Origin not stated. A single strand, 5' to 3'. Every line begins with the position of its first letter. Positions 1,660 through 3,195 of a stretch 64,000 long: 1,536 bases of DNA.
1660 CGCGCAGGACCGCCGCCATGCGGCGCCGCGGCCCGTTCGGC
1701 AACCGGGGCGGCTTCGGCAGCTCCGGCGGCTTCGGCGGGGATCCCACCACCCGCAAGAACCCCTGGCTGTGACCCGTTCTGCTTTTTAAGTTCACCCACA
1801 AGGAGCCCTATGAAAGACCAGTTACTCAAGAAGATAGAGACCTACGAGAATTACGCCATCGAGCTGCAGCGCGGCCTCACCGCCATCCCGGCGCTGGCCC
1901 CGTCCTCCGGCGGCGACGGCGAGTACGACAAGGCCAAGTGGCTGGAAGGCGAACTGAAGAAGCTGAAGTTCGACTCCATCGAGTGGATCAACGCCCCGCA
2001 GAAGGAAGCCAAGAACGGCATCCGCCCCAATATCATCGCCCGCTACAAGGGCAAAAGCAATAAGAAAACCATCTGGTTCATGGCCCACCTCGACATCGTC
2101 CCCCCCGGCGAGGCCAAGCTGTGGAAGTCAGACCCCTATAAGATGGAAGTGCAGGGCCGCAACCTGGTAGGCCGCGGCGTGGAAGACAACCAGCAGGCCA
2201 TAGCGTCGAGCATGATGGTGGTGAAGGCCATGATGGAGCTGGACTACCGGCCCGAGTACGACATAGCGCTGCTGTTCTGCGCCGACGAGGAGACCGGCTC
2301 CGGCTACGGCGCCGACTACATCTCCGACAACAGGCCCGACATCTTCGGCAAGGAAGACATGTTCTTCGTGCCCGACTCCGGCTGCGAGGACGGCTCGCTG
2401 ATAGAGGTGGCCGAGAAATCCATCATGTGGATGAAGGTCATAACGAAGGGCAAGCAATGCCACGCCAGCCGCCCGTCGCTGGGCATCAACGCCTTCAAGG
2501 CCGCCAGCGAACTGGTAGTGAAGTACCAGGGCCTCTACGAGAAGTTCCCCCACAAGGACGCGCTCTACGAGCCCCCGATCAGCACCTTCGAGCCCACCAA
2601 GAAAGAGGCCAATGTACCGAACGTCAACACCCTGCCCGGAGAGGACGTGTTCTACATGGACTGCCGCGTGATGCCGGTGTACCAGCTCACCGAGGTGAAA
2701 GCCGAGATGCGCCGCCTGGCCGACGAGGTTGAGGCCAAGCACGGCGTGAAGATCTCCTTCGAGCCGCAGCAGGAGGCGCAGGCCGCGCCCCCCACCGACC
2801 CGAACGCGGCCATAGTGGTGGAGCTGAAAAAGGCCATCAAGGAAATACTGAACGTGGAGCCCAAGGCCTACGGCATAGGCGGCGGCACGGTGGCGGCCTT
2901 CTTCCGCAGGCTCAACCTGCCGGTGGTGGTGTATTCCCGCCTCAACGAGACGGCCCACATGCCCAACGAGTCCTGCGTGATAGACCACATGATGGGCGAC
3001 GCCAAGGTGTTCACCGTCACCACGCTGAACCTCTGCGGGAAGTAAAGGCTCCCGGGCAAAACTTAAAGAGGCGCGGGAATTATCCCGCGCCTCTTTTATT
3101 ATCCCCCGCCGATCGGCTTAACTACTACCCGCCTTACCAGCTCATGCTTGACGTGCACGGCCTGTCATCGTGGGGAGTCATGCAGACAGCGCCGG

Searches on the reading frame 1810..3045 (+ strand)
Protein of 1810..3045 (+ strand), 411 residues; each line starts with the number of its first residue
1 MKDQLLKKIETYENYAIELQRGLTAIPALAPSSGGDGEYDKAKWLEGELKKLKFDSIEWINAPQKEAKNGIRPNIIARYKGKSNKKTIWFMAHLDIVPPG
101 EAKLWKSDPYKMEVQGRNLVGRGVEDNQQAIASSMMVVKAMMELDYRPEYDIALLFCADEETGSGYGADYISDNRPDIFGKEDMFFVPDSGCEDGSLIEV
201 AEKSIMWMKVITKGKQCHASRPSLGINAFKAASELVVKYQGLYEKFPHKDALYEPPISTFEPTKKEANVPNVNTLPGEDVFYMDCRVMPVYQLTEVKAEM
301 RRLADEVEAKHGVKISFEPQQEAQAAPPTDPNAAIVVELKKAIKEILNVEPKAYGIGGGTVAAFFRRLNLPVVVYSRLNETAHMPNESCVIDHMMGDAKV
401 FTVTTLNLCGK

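Call 25: search_protein_families(library=pfam, proteins=[window:1810-3045:+], max_evalue=0.01)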
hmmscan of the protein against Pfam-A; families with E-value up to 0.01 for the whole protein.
window:1810-3045:+ (411 aa): 4 families
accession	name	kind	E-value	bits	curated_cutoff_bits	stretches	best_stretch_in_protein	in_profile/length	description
PF01546.33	Peptidase_M20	-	6.2e-25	88.8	24.6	1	90-402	2-201/206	Peptidase family M20/M25/M40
PF07687.19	M20_dimer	-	5.6e-17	62.1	21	1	200-309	1-104/107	Peptidase dimerisation domain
PF04389.22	Peptidase_M28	-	5.4e-09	36.5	21.3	1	74-173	1-78/193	Peptidase family M28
PF05343.19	Peptidase_M42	-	0.00073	19.1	23.2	0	74-96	2-24/292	M42 glutamyl aminopeptidase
